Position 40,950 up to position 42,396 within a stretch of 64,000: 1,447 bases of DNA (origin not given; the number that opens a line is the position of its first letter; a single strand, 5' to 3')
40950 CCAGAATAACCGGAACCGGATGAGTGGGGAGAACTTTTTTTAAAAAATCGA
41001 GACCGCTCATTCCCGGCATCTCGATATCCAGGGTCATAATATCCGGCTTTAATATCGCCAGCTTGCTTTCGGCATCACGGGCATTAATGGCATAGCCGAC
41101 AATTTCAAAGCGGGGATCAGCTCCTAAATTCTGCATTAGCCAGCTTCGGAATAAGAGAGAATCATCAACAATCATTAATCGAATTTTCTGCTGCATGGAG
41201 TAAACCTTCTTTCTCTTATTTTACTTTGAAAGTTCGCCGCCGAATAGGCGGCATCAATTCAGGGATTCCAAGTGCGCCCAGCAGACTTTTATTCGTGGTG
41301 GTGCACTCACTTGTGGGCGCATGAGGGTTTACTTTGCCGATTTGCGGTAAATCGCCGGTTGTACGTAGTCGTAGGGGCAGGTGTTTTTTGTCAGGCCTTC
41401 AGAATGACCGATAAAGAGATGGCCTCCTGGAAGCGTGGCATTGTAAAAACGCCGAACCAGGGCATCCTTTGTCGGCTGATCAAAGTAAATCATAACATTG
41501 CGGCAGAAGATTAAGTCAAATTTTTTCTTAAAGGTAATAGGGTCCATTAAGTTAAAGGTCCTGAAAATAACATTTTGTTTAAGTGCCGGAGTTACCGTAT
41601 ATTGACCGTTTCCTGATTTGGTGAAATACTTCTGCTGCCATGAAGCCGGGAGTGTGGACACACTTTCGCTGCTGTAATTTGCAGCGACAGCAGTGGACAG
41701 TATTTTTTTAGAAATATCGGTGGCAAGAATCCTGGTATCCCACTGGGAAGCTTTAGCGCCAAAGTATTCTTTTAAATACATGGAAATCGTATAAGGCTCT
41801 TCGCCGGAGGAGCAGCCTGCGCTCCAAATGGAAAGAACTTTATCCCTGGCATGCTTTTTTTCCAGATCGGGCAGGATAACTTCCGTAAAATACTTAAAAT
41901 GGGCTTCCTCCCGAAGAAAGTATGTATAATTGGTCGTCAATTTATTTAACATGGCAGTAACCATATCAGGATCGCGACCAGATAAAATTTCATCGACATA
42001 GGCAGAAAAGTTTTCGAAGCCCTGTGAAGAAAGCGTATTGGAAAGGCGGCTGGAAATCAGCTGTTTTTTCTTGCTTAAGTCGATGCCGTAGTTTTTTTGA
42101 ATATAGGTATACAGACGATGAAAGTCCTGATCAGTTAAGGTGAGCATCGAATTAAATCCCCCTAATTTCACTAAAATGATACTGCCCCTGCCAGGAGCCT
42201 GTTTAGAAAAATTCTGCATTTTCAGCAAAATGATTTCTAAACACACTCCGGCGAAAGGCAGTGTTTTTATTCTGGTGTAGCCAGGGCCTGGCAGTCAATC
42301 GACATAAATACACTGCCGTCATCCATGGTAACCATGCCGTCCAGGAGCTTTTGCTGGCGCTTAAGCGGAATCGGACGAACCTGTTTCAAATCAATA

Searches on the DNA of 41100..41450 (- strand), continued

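Call 67: search_with_rna_model(model_id=R1, sources=[L112, L113, L114, L115, L116, L117, L118, L119, L120, L121, L122, L123, L124, L125, L126, L127, L128, L129, L130, L131, L132, L133, L134, L135, L136, L137, L138, L139, L140, L141, L142, L143, L144, L145, L146, L147, L148], max_evalue=0.1)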
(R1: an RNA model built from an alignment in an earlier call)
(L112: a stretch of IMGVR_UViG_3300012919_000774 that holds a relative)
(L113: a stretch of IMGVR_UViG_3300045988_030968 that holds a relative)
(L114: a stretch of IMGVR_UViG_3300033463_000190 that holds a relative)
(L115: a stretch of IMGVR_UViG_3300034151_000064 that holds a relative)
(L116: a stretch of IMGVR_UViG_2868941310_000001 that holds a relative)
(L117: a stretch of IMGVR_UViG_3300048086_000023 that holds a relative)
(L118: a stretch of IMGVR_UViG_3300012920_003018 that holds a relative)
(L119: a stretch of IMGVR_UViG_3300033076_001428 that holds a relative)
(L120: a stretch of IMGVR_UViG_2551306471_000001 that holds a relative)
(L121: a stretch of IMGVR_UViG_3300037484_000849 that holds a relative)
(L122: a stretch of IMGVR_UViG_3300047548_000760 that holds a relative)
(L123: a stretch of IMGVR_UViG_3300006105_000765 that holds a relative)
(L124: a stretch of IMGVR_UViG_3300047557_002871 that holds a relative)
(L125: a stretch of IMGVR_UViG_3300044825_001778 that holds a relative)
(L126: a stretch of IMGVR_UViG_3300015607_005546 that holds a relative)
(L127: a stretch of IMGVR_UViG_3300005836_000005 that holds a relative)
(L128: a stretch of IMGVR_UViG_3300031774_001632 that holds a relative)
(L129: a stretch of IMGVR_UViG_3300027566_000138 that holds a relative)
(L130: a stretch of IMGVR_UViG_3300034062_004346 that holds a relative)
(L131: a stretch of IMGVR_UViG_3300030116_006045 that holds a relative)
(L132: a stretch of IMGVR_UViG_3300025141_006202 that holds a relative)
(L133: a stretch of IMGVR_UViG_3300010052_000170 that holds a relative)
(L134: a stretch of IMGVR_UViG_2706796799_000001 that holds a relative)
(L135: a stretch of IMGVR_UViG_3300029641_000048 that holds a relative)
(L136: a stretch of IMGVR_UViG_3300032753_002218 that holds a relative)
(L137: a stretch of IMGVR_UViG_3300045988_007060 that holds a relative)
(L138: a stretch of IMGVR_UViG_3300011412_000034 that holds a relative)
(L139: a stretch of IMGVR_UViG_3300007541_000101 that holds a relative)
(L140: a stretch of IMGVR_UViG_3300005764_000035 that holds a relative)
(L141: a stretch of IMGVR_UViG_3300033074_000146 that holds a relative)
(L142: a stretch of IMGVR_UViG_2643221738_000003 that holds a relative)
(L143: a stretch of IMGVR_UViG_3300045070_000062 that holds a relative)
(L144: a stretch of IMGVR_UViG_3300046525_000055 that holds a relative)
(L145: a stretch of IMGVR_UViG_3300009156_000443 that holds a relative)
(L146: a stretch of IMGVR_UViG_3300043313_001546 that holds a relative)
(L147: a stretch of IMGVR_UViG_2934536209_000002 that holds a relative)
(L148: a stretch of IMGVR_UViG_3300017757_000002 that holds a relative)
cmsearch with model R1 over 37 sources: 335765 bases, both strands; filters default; matches with E-value up to 0.1: 0.
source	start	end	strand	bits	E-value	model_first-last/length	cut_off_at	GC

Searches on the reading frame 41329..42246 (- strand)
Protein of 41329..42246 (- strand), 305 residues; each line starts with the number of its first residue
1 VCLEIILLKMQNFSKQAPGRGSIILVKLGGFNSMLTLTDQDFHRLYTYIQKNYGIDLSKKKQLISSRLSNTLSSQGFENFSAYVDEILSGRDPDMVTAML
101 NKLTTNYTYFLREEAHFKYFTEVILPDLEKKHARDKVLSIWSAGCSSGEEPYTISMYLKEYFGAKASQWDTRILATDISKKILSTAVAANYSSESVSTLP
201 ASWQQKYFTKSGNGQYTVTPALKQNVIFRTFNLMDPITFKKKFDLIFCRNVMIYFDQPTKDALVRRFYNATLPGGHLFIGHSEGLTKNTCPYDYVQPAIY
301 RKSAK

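Call 9: search_protein_families(library=pfam, proteins=[window:41329-42246:-])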
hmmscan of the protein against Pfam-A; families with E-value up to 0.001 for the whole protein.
window:41329-42246:- (305 aa): 5 families
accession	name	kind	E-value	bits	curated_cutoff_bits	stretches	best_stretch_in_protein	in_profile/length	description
PF01739.24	CheR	-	7.6e-63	211.9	27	1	106-292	1-186/195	CheR methyltransferase, SAM binding domain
PF03705.20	CheR_N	-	1.3e-09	38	27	1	40-89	1-51/53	CheR methyltransferase, all-alpha domain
PF08242.18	Methyltransf_12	-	7.1e-05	23.9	30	0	232-277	64-98/98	Methyltransferase domain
PF13649.12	Methyltransf_25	-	0.0002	22.5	27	0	225-275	47-97/97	Methyltransferase domain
PF13489.12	Methyltransf_23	-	0.0006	20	27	0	211-279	60-116/164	Methyltransferase domain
